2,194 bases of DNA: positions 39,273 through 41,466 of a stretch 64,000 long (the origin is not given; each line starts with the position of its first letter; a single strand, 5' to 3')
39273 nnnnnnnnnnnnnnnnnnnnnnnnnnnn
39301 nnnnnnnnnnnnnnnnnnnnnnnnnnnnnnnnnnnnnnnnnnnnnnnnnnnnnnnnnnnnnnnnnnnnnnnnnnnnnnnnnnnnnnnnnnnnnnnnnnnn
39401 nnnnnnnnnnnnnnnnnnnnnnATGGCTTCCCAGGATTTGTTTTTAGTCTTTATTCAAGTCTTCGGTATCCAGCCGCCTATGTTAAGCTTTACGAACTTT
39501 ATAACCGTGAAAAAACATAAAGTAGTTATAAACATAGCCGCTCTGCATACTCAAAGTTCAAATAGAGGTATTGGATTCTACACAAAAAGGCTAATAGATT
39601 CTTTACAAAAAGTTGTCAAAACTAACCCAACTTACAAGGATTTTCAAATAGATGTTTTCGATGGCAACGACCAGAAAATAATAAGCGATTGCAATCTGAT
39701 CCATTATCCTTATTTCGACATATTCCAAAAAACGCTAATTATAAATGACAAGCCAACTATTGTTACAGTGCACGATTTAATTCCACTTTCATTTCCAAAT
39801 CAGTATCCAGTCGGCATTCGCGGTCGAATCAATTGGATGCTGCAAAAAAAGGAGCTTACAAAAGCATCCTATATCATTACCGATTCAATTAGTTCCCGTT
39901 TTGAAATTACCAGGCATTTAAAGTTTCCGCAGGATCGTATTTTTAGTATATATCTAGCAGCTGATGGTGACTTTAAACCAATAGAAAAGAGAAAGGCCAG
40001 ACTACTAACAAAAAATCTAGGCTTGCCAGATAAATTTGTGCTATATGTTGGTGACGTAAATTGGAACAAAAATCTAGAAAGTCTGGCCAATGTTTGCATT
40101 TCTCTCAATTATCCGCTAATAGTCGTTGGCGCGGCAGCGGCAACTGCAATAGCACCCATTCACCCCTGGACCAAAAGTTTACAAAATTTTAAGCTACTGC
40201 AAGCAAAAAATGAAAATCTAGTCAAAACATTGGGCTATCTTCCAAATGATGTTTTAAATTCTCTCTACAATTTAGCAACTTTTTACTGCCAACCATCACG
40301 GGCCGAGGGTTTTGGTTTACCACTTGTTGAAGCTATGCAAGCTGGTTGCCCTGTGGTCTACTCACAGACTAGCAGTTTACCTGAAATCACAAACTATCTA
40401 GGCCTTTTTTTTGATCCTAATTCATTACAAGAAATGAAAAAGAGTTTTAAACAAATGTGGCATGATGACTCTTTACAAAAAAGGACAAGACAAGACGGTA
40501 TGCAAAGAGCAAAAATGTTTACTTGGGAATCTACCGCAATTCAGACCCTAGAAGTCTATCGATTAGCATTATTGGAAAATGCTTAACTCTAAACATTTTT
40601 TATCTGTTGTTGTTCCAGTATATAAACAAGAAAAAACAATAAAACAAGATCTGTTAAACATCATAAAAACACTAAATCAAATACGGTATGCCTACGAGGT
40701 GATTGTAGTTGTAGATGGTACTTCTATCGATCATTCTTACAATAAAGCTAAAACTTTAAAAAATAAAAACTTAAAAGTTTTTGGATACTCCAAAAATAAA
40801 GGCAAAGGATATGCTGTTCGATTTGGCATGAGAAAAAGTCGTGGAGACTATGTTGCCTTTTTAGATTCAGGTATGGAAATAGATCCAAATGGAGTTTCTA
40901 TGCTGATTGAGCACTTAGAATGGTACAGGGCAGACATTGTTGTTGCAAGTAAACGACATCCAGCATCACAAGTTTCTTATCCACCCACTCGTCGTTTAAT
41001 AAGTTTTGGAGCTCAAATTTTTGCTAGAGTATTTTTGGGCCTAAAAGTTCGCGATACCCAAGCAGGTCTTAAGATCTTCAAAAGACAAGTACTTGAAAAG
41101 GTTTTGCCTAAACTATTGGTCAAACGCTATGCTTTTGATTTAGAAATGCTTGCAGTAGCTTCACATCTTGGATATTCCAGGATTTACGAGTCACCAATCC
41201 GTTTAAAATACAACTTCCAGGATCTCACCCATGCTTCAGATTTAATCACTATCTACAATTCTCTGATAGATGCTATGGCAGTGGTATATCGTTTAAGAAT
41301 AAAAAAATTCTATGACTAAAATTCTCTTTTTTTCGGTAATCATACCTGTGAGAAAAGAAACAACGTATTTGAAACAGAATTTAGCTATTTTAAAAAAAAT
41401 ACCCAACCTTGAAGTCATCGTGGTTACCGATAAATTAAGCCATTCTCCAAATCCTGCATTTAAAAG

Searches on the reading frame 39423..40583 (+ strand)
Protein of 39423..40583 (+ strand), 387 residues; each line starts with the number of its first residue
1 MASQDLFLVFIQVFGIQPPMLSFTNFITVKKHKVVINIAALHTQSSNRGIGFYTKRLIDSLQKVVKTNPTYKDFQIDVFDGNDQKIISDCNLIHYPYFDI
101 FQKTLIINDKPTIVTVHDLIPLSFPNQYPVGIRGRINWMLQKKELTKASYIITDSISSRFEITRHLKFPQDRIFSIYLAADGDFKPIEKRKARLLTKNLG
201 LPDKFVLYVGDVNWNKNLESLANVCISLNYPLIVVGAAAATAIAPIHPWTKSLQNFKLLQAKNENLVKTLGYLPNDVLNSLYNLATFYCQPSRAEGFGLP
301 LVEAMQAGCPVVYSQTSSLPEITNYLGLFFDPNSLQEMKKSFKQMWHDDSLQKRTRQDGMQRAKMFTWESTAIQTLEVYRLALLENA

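Call 9: search_protein_families(library=pfam, proteins=[window:39423-40583:+], max_evalue=0.01)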
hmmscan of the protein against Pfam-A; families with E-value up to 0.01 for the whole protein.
window:39423-40583:+ (387 aa): 5 families
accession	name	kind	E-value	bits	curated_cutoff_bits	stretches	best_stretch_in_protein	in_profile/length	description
PF00534.26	Glycos_transf_1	-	6.1e-22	78.4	26.4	1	202-359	14-169/172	Glycosyl transferases group 1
PF13692.12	Glyco_trans_1_4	-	7.1e-16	59.2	27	1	205-348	3-142/142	Glycosyl transferases group 1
PF20706.3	GT4-conflict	-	3.3e-06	26.8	26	1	267-319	263-316/385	Family 4 Glycosyltransferase in conflict systems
PF13439.12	Glyco_transf_4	-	2e-05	25.2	28.5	1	92-180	75-166/170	Glycosyltransferase Family 4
PF13524.12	Glyco_trans_1_2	-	0.0011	19.4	25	1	252-374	27-141/144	Glycosyl transferase-like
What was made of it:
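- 39423..40586 (+): GT4 (GT-B fold) glycosyltransferase of the conserved module. Pfam Glycos_transf_1 (call 9).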

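Call 30: search_protein_families(library=ncbifam, proteins=[window:39423-40583:+], max_evalue=0.001)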
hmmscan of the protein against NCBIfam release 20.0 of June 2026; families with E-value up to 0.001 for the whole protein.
window:39423-40583:+ (387 aa): 18 families
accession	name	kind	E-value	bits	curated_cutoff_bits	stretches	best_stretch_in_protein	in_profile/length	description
TIGR02149.1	glgA_Coryne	subfamily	2.9e-21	76.1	302.4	1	62-380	59-388/391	glycogen synthase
TIGR04047.1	MSMEG_0565_glyc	hypoth_equivalog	2.4e-16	59.8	259.85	1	259-380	252-372/373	MSMEG_0565 family glycosyltransferase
TIGR03449.1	mycothiol_MshA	equivalog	6.2e-13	48.4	462.5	1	159-383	176-404/406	D-inositol-3-phosphate glycosyltransferase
NF053787.1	GlcN_PG_synth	equivalog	6.5e-11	41.7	480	1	292-380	269-357/361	N-acetylglucosaminyl phosphatidylglycerol synthase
TIGR03999.1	thiol_BshA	equivalog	1.1e-09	37.8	273.7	1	264-380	254-371/375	N-acetyl-alpha-D-glucosaminyl L-malate synthase BshA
NF050063.1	ProtGlycPglJ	equivalog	6.8e-09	35.4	500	1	132-377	129-361/363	N-acetylgalactosamine-N,N'-diacetylbacillosaminyl-diphospho-undecaprenol 4-alpha-N-acetylgalactosaminyltransferase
NF038295.1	EPS_HpsP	equivalog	1.1e-08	34.5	550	1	258-380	261-385/388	hormogonium polysaccharide biosynthesis glycosyltransferase HpsP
NF038298.1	EPS_HpsO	equivalog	1.8e-08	33.6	575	1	293-380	297-385/388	hormogonium polysaccharide biosynthesis glycosyltransferase HpsO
NF047684.1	TeichurnBiosyTuaC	equivalog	4.5e-08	32.4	550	1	184-379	199-386/391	teichuronic acid biosynthesis protein TuaC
NF041876.1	EPS_EpsE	equivalog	1.7e-07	30.9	400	1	263-363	274-376/389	exopolysaccharide biosynthesis GT4 family glycosyltransferase EpsE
TIGR03088.1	stp2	hypoth_equivalog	6.5e-07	28.7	409.05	1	163-381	152-372/374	TIGR03088 family PEP-CTERM/XrtA system glycosyltransferase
NF049988.1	MGlcDAGSynMgs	equivalog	1.7e-06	27.7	400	1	260-386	265-391/398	alpha-monoglucosyldiacylglycerol synthase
TIGR02468.1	sucrsPsyn_pln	equivalog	8.2e-06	23.9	1143.95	1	288-370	575-659/1051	sucrose-phosphate synthase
TIGR02472.1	sucr_P_syn_N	equivalog_domain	1.3e-05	24.2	576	1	287-373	343-432/439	sucrose-phosphate synthase, putative, glycosyltransferase domain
TIGR02095.1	glgA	subfamily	4.1e-05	22.4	328.45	1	192-380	279-475/477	glycogen/starch synthase, ADP-glucose type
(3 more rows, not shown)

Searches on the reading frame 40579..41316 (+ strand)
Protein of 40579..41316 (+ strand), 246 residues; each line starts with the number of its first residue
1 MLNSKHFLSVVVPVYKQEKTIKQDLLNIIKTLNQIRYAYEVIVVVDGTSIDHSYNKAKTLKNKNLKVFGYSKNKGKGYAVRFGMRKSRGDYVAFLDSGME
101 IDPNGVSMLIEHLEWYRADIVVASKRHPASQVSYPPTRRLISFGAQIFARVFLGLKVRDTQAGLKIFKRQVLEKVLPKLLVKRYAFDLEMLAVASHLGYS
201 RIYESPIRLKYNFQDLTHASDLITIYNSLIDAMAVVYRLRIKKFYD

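Call 9: search_protein_families(library=pfam, proteins=[window:40579-41316:+], max_evalue=0.01)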
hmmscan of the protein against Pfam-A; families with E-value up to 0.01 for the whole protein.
window:40579-41316:+ (246 aa): 1 family
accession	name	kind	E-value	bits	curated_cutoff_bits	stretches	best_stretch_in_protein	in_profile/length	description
PF00535.33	Glycos_transf_2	-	7e-24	85.1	23.3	1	9-175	1-167/168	Glycosyl transferase family 2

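Call 30: search_protein_families(library=ncbifam, proteins=[window:40579-41316:+], max_evalue=0.001)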
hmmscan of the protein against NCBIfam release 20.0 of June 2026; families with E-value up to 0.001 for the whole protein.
window:40579-41316:+ (246 aa): 18 families
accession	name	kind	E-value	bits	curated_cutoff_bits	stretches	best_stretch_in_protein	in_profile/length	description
NF007482.0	PRK10073.1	equivalog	5.9e-13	48.5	423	1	1-113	1-110/334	glycosyltransferase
NF047588.1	GlcsyltransPgfSStrep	equivalog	2.3e-12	46.7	500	1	8-176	3-168/308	glycosyltransferase PgfS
NF058614.1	PPMAGASynPpgS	equivalog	2.5e-12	46.7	370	1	10-233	4-220/226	polyprenyl-phospho-N-acetylgalactosaminyl synthase PpgS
TIGR04182.1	glyco_TIGR04182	equivalog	4.3e-12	46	325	1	9-210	3-191/293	S-layer glycoprotein N-glycosyltransferase AglJ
TIGR03937.1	PgaC_IcaA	equivalog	7.7e-12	44.9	422.3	1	5-114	44-151/407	poly-beta-1,6-N-acetyl-D-glucosamine synthase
TIGR03965.1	mycofact_glyco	equivalog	3.4e-10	39.4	280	1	7-114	75-180/467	mycofactocin biosynthesis glycosyltransferase MftF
TIGR04283.1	glyco_like_mftF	equivalog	8e-10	38.7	182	1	8-110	1-94/221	TIGR04283 family arsenosugar biosynthesis glycosyltransferase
NF010496.0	PRK13915.1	equivalog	1.5e-09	37.4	262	1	6-113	31-142/307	glucosyl-3-phosphoglycerate synthase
NF047683.1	TeichurnBiosyTuaG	equivalog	1.7e-09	37.7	400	1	1-102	1-100/252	teichuronic acid biosynthesis protein TuaG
NF041875.1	EPS_EpsD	equivalog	2e-09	37.3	370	1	8-118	1-106/325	exopolysaccharide biosynthesis glycosyltransferase EpsD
NF007986.1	PRK10714.1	equivalog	2.5e-09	36.6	529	1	8-127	8-127/316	undecaprenyl-phosphate 4-deoxy-4-formamido-L-arabinose transferase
TIGR03111.1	glyc2_xrt_Gpos1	hypoth_equivalog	1.5e-08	33.9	363.95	1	8-114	51-157/439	TIGR03111 family XrtG-associated glycosyltransferase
NF038302.1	EPS_HpsE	equivalog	1.8e-07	30.5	300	1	8-136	3-134/307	hormogonium polysaccharide biosynthesis glycosyltransferase HpsE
NF038299.1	EPS_HpsN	equivalog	4.1e-07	29.3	425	1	8-108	3-101/317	hormogonium polysaccharide biosynthesis glycosyltransferase HpsN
NF050050.1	ProtGlycPglI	equivalog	8.6e-07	28.6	500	1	6-114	2-109/306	GalNAc(5)-diNAcBac-PP-undecaprenol beta-1,3-glucosyltransferase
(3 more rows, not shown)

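Call 42: search_solved_structures(query=window:40579-41316:+, max_evalue=0.001)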
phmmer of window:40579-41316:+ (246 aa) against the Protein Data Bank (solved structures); distinct sequences matched with E-value up to 0.001: 17.
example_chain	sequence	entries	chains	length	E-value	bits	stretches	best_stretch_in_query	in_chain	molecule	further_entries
5mlz_A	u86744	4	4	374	1e-13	55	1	8-176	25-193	Dolichol monophosphate mannose synthase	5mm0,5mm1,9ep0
2z87_A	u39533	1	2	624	2.7e-09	40.5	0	7-120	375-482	Chondroitin synthase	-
2z86_A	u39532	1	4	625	2.7e-09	40.5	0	7-120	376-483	Chondroitin synthase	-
5eke_A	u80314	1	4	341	8.7e-09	38.9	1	6-131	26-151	Uncharacterized glycosyltransferase sll0501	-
5ekp_C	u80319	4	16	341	9.4e-09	38.8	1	6-131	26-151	Uncharacterized glycosyltransferase sll0501 | Glycosyltransferase sll0501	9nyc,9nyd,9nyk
9nye_A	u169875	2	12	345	9.7e-09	38.7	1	6-131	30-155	Glycosyltransferase sll0501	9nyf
5tze_C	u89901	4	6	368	3.7e-06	30.3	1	8-122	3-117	Glycosyl transferase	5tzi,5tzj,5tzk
6p61_A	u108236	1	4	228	3.8e-06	30.2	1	8-115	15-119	Glycosyltransferase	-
9hwj_A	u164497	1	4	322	1.5e-05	28.3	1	8-114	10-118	Undecaprenyl-phosphate 4-deoxy-4-formamido-L-arabinose transferase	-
3bcv_A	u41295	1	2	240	1.7e-05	28.1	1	8-123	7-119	Putative glycosyltransferase protein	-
9jma_A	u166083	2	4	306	9.7e-05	25.6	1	8-111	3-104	GalNAc(5)-diNAcBac-PP-undecaprenol beta-1,3-glucosyltransferase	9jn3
9omm_A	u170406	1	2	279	0.00014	25.1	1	8-112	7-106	Glycosyltransferase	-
9omh_A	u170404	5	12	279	0.00014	25.1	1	8-112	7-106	Glycosyltransferase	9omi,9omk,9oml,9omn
9omj_A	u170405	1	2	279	0.00017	24.8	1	8-112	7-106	Glycosyltransferase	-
5hea_A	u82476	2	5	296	0.00017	24.8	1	6-103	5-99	Putative glycosyltransferase (GalT1)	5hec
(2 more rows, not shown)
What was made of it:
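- On Three-component Gtr-type glycosylation system: 40579..41319 has best PDB hit Dol-P-Man synthase at 1e-13, then GtrB and ArnC (call 42).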
